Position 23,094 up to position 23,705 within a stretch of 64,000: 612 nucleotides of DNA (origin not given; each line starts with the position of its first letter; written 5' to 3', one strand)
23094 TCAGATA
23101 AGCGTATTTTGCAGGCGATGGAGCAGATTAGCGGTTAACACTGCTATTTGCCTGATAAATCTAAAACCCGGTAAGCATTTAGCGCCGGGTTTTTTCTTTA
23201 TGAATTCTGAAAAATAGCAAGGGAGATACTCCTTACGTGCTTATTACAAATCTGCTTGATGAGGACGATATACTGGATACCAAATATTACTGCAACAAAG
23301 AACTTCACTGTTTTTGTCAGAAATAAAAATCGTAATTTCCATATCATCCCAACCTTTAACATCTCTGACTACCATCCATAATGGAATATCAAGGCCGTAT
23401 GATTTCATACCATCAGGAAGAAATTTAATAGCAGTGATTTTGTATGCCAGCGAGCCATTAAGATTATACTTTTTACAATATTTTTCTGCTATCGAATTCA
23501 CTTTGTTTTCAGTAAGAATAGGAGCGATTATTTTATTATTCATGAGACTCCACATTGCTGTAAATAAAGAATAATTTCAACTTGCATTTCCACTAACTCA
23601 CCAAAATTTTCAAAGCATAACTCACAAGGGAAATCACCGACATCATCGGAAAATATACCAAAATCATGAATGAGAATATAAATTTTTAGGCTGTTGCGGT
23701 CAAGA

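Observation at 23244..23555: Unassigned ~100-aa protein translationally coupled to the SMI1-like gene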

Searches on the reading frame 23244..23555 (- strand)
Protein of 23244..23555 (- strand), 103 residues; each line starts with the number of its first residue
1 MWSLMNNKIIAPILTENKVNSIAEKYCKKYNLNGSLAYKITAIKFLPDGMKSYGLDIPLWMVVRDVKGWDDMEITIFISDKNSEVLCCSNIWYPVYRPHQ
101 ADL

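Call 8: profile_search(protein=window:23244-23555:-)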
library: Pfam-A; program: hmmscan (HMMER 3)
A. the first sequence (103 residues): domains with independent E <= 10: 0; with E <= 0.001: 0
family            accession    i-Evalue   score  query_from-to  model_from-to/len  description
(no Pfam family matches the first sequence, even at E <= 10)

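Call 10: find_homologous_proteins(query=window:23247-23543:-, max_evalue=0.01)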
Query seq(99 aa) (99 aa): 9 proteins with E <= 0.01 among 9 candidates.
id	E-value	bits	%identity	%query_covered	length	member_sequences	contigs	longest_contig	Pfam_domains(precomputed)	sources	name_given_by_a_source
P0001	7.4e-61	221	99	100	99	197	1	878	-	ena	-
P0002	7.1e-49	182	100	80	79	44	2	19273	-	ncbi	ncbi:TPA: hypothetical protein ACNTIH_003826, partial [Escherichia coli]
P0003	3.2e-41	158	94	79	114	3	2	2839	-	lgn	-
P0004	6.9e-39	150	92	78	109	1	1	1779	-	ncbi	ncbi:hypothetical protein ACISSW_26980 [Escherichia coli]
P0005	1.2e-38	150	91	78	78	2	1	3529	-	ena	-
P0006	5.9e-37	144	86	77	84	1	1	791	-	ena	-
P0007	4.3e-36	141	98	67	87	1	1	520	-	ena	-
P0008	1.3e-33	133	84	76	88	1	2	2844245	-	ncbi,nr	ncbi:hypothetical protein WIK_01598 [Escherichia coli KTE122]|nr:hypothetical protein WIK_01598 [Esc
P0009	4.1e-27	113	100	56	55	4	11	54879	-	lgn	-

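Call 11: search_protein_families(proteins=[window:23247-23543:-], library=ncbifam, max_evalue=1)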
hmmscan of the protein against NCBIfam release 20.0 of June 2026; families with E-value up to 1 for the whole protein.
seq(99 aa): 0 families

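Call 12: search_protein_families(proteins=[window:23247-23543:-], library=padloc, max_evalue=1)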
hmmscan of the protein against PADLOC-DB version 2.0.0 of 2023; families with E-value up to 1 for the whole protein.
seq(99 aa): 0 families

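Call 17: find_encoding_contigs(protein=P0005, flank=6000)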
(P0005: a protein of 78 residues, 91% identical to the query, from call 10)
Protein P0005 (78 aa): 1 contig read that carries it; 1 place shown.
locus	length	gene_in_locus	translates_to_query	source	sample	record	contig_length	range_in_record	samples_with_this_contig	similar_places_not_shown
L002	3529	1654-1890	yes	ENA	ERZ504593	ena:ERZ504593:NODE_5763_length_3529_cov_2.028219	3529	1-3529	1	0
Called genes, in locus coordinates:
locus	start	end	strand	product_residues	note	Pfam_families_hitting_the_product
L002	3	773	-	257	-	?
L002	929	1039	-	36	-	-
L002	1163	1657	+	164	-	PF09346:SMI1_KNR4 (weak)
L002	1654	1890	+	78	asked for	-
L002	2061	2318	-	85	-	PF11898:DUF3418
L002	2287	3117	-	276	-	PF11898:DUF3418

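Call 18: find_encoding_contigs(protein=P0006, flank=6000)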
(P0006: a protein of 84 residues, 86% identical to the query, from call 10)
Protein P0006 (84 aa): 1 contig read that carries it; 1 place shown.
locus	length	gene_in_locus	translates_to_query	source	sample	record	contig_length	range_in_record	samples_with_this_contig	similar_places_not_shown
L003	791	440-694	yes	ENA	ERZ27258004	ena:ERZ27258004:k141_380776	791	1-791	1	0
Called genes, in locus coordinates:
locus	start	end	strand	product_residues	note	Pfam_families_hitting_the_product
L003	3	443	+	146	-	?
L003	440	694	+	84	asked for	-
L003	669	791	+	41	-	?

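Call 21: predict_structure(protein=window:23247-23543:-)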
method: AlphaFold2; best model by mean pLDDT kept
length: 99 residues; sequences in the alignment: 1
mean_pLDDT: 50.5   pTM: 0.39
mean pLDDT of the five models: 50.5, 46.7, 46.7, 46.1, 45.7
residues with pLDDT >= 90: 0; 70-90: 0; 50-70: 63; < 50: 36
segments of 3 or more residues with pLDDT < 50: 1-10, 26-34, 47-51, 92-99
pLDDT, mean of each block of 10 residues (from residue 1): 33 55 48 49 53 58 58 55 52 43
secondary structure, 60 per line:
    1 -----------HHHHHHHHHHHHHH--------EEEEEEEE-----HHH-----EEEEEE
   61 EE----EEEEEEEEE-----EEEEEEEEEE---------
elements in order: H12-25 E34-41 E55-62 E67-75 E81-90

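Call 25: search_protein_representatives(protein=window:23247-23543:-)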
Query: 99 residues. Proteins with E-value up to 0.001 (for the whole library): 13; up to 1e-10: 5; up to 1e-30: 3. The best 13 are listed.
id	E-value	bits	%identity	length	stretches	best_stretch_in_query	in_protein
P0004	2.2e-39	150.3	91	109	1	1-78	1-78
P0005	3.9e-39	149.5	91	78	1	1-77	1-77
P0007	1.4e-36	141.3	98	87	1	1-66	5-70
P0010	2.3e-15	73.2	41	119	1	8-95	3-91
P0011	4.0e-12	62.7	43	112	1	7-96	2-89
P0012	1.2e-10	58.0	41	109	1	8-96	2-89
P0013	1.5e-10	57.7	42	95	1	14-95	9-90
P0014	1.5e-10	57.6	40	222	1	8-96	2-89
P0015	5.7e-08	49.4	38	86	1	10-93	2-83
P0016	1.1e-06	45.3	46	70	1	8-76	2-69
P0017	4.3e-06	43.4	38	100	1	25-95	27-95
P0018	6.7e-06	42.7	83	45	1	1-30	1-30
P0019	5.9e-05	39.7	45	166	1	17-95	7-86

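Call 28: find_encoding_contigs(protein=P0010, flank=8000, max_places=4)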
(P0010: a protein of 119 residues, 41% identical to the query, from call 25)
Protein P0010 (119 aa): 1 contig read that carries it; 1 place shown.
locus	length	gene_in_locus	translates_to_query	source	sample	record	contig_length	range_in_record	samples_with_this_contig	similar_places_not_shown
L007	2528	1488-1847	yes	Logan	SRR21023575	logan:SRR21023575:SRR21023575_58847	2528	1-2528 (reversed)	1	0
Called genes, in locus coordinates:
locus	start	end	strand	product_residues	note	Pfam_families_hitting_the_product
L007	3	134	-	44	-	?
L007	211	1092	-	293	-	PF12833:HTH_18, PF00165:HTH_AraC, PF14526:Cass2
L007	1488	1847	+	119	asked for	-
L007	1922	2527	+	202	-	?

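Call 29: find_encoding_contigs(protein=P0011, flank=8000, max_places=4)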
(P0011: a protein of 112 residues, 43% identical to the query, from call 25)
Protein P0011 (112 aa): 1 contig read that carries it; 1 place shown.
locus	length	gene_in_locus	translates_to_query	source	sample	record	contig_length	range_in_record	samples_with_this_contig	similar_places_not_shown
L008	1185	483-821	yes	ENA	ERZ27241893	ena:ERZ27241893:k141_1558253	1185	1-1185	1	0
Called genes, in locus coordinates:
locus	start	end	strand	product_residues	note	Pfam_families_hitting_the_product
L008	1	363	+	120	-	?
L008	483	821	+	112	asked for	-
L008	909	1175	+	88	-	-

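Call 30: find_encoding_contigs(protein=P0014, flank=8000, max_places=4)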
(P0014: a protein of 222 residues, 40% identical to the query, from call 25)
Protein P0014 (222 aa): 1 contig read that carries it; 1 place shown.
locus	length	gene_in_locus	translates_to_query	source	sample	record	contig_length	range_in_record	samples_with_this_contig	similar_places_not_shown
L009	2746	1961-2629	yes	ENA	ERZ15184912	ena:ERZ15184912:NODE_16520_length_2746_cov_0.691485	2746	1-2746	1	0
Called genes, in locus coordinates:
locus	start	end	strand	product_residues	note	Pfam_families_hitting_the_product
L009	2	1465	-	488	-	?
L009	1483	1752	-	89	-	PF04014:MazE_antitoxin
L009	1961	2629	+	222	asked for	-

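Call 31: find_encoding_contigs(protein=P0013, flank=8000, max_places=4)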
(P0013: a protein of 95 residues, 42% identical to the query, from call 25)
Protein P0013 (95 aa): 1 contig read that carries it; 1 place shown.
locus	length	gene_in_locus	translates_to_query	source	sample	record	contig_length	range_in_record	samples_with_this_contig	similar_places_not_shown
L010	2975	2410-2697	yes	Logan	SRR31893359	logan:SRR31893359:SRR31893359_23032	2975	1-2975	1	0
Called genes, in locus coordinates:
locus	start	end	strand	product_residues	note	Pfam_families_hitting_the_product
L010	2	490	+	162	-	?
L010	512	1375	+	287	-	PF00165:HTH_AraC (faint), PF12833:HTH_18, PF06445:GyrI-like, PF14526:Cass2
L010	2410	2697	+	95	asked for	-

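Call 33: find_homologous_proteins(query=A1, max_evalue=0.01)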
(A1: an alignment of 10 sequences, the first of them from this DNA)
Query A1 (10 sequences) (99 aa, profile of the alignment): 15 proteins with E <= 0.01 among 321 candidates.
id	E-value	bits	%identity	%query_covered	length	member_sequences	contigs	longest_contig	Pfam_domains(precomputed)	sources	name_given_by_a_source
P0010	3.7e-32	128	40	91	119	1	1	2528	-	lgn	-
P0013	9.4e-32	127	38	87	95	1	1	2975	-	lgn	-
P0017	9.5e-31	124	35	80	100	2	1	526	-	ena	-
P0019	5.7e-30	121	42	79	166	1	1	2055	PF12636.13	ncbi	-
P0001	1.7e-29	120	99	100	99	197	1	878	-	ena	-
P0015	8.2e-29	117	34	89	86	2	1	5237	-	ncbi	ncbi:MAG: hypothetical protein ACK5LC_12945 [Coprobacillaceae bacterium]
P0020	4.7e-28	115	39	87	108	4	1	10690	-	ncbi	-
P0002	5.2e-24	102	100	80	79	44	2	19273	-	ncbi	ncbi:TPA: hypothetical protein ACNTIH_003826, partial [Escherichia coli]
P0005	2.1e-16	78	91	78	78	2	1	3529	-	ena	-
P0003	1.9e-15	75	94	79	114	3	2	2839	-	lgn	-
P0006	3.9e-15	74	86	77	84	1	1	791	-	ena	-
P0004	1.3e-11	62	92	78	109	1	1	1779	-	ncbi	ncbi:hypothetical protein ACISSW_26980 [Escherichia coli]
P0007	3.3e-11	61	98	67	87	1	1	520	-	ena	-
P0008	1.6e-8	52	84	76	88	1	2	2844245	-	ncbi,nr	ncbi:hypothetical protein WIK_01598 [Escherichia coli KTE122]|nr:hypothetical protein WIK_01598 [Esc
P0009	1.1e-4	40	100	56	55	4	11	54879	-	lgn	-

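Call 34: find_encoding_contigs(protein=P0020, flank=10000, max_places=4)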
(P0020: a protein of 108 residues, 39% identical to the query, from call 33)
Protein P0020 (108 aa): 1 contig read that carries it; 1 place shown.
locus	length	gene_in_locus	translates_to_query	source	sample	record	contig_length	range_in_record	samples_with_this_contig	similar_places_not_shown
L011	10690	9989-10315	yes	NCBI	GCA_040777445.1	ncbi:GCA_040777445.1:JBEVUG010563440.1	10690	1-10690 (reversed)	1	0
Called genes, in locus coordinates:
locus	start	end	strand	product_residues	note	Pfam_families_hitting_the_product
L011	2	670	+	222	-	?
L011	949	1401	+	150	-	-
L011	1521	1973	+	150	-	PF14567:SUKH_5 (weak), PF09346:SMI1_KNR4, PF14568:SUKH_6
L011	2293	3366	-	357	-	PF00990:GGDEF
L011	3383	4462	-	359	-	PF00990:GGDEF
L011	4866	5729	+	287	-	PF13411:MerR_1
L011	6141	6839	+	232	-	-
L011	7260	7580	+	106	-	PF13411:MerR_1 (weak)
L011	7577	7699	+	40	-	-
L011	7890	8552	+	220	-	PF00005:ABC_tran, PF02463:SMC_N, PF13555:AAA_29 (faint)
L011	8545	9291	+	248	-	PF03649:UPF0014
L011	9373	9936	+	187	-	PF02525:Flavodoxin_2, PF03358:FMN_red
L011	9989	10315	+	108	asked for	-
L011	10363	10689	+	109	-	?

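Call 35: find_encoding_contigs(protein=P0015, flank=8000, max_places=4)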
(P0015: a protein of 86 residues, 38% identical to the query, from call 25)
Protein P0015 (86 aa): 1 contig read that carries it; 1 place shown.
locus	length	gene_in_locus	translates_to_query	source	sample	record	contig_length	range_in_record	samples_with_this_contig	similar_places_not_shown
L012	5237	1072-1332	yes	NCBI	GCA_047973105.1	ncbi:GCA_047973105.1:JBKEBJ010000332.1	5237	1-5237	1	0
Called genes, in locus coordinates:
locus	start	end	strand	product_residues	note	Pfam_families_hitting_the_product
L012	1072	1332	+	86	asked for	-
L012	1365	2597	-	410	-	PF00512:HisKA, PF02518:HATPase_c, PF13589:HATPase_c_3 (weak), PF14501:HATPase_c_5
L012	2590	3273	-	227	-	PF00072:Response_reg, PF00486:Trans_reg_C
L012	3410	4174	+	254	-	PF09359:VTC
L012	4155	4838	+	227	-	PF16316:DUF4956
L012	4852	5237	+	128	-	PF14262:Cthe_2159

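Call 36: find_encoding_contigs(protein=P0019, flank=8000, max_places=4)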
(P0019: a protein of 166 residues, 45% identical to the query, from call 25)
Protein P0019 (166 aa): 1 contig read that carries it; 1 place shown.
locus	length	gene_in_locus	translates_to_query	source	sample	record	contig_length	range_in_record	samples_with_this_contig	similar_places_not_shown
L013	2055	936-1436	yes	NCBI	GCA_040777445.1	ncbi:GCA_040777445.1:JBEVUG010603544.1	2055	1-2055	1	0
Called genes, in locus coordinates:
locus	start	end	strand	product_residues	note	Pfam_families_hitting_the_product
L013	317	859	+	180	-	PF02482:Ribosomal_S30AE, PF16321:Ribosom_S30AE_C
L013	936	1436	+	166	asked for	PF12636:DUF3781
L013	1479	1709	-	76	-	PF13083:KH_KhpA-B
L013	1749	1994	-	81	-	PF00886:Ribosomal_S16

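Call 39: search_solved_structures(query=A2, max_evalue=10)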
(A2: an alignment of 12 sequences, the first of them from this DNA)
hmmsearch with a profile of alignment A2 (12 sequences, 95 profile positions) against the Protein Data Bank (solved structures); distinct sequences matched with E-value up to 10: 2.
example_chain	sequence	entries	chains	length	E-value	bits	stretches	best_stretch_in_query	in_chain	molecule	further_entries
4rjx_A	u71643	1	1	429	8.6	9.9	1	16-57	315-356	Porin O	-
4rjw_A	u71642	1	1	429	9.1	9.8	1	16-57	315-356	Porin O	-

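Call 41: search_protein_families(proteins=[L007:1922-2527:+, L008:1-363:+, L008:909-1175:+, L011:10363-10689:+, L011:949-1401:+, L011:6141-6839:+, L010:2-490:+, L009:2-1465:-], library=ncbifam, max_evalue=0.01)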
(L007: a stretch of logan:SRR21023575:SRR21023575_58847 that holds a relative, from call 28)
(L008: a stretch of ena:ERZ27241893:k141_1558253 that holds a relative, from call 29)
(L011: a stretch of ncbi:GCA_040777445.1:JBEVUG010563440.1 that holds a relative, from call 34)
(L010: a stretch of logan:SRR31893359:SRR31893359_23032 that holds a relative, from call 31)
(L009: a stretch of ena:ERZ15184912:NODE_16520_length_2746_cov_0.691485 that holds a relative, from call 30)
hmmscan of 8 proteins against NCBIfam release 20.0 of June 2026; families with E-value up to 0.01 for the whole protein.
L007:1922-2527:+ (202 aa): 5 families
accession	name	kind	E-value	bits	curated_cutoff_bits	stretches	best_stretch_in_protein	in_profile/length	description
NF003558.0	PRK05231.1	equivalog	0.00056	19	271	1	18-63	10-54/322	homoserine kinase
NF011463.0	PRK14879.1-4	equivalog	0.00057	19.4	188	1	74-135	73-132/237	Kae1-associated kinase Bud32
TIGR00938.1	thrB_alt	equivalog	0.0016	17.8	255.9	1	16-61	8-52/307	homoserine kinase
NF033068.1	APH_3p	equivalog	0.0037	16.8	205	1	30-138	8-119/255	APH(3') family aminoglycoside O-phosphotransferase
NF038156.1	lant_syn_V_LxmK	equivalog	0.0048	16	315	1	77-152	69-144/347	class V lanthionine synthetase subunit LxmK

L008:1-363:+ (120 aa): 3 families
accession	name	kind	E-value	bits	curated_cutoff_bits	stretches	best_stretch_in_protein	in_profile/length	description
TIGR00045.1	TIGR00045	subfamily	2.7e-25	89.2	168.45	1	1-116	259-374/375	glycerate kinase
NF007401.0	PRK09932.1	equivalog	3.3e-20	72.5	625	1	1-120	260-379/381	glycerate 3-kinase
NF007668.0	PRK10342.1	equivalog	2.1e-15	56.7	686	1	1-118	260-377/381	glycerate 2-kinase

L008:909-1175:+ (88 aa): 0 families

L011:10363-10689:+ (109 aa): 0 families

L011:949-1401:+ (150 aa): 0 families

L011:6141-6839:+ (232 aa): 0 families

L010:2-490:+ (162 aa): 1 family
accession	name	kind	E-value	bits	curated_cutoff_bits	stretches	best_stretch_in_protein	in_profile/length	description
NF040521.1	C45_proenzyme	subfamily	1.7e-21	76.9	85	1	3-120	201-313/313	C45 family autoproteolytic acyltransferase/hydrolase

L009:2-1465:- (488 aa): 113 families (the best 25 are shown)
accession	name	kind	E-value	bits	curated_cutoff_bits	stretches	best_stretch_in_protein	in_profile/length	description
TIGR03385.1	CoA_CoA_reduc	equivalog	4.3e-150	500.3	578.8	1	2-439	1-437/439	CoA-disulfide reductase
NF007123.0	PRK09564.1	equivalog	6.3e-126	420.6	458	1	1-443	1-442/444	CoA-disulfide reductase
NF010037.0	PRK13512.1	equivalog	2.9e-110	369.1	394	1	1-444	2-437/438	CoA-disulfide reductase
NF046103.1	NOXase_Strep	equivalog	1e-60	206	600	1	2-444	1-441/442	H2O-forming NADH oxidase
TIGR02374.1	nitri_red_nirB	equivalog_domain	6.7e-50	170.3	578.35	1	3-345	1-332/794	nitrite reductase large subunit NirB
NF045765.1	PhenlGlyoxDHPadH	equivalog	1.7e-47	162.3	475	1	3-344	5-338/416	NADH-dependent phenylglyoxylate dehydrogenase subunit epsilon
NF042949.2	3PPDioc_HcaD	equivalog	9.5e-44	149.7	450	1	2-320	3-310/386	3-phenylpropionate/cinnamic acid dioxygenase ferredoxin--NAD(+) reductase subunit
NF003437.0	PRK04965.1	equivalog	2.8e-40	138.5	392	1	2-291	4-281/378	NADH:flavorubredoxin reductase NorW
TIGR02053.1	MerA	equivalog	2.1e-39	135.8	454.45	1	72-426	95-439/465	mercury(II) reductase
TIGR01350.1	lipoamide_DH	equivalog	1.6e-38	132.6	408.8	1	86-419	115-433/461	dihydrolipoyl dehydrogenase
NF011565.0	PRK14989.1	subfamily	6.3e-36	123.8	883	1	3-342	6-334/847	nitrite reductase large subunit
NF041682.1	ant_diox_AndAa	equivalog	3.6e-33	114.8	650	1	3-323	6-317/406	anthranilate 1,2-dioxygenase system ferredoxin--NAD(+) reductase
NF007286.0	PRK09754.1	equivalog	4e-33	114.8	447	1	3-317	6-308/400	phenylpropionate dioxygenase ferredoxin reductase subunit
NF003585.0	PRK05249.1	equivalog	1.4e-32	113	465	1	86-397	121-415/464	Si-specific NAD(P)(+) transhydrogenase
NF004943.0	PRK06292.2-1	equivalog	2.8e-31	108.8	432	1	80-425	110-440/456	dihydrolipoyl dehydrogenase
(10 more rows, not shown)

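Call 43: predict_structure(alignment_id=A2)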
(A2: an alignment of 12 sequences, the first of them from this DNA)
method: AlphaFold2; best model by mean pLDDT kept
length: 99 residues; sequences in the alignment: 12
mean_pLDDT: 90.6   pTM: 0.83
mean pLDDT of the five models: 90.6, 88.7, 86.8, 85.9, 83.9
residues with pLDDT >= 90: 70; 70-90: 24; 50-70: 2; < 50: 3
segments of 3 or more residues with pLDDT < 50: none
pLDDT, mean of each block of 10 residues (from residue 1): 78 97 92 93 94 96 87 97 92 77
secondary structure, 60 per line:
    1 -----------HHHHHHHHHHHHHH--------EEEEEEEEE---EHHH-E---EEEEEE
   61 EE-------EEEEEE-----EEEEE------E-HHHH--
elements in order: H12-25 E34-42 E55-62 E70-75 E81-85 H94-97

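Call 44: profile_search(alignment_id=A2)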
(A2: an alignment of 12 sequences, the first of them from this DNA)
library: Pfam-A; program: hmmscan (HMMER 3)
A. the first sequence (99 residues): domains with independent E <= 10: 0; with E <= 0.001: 0
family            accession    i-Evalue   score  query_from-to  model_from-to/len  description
(no Pfam family matches the first sequence, even at E <= 10)
B. every sequence of the alignment scanned on its own (12 sequences): families by number of members that match
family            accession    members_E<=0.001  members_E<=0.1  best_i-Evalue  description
PepSY             PF03413.25                 1               2        5.0e-04  Peptidase propeptide and YPEB domain
DUF7255           PF23913.1                  0               1        4.3e-02  Family of unknown function (DUF7255)
ELP3_N            PF23613.1                  0               1        4.7e-02  ELP3 N-terminal domain
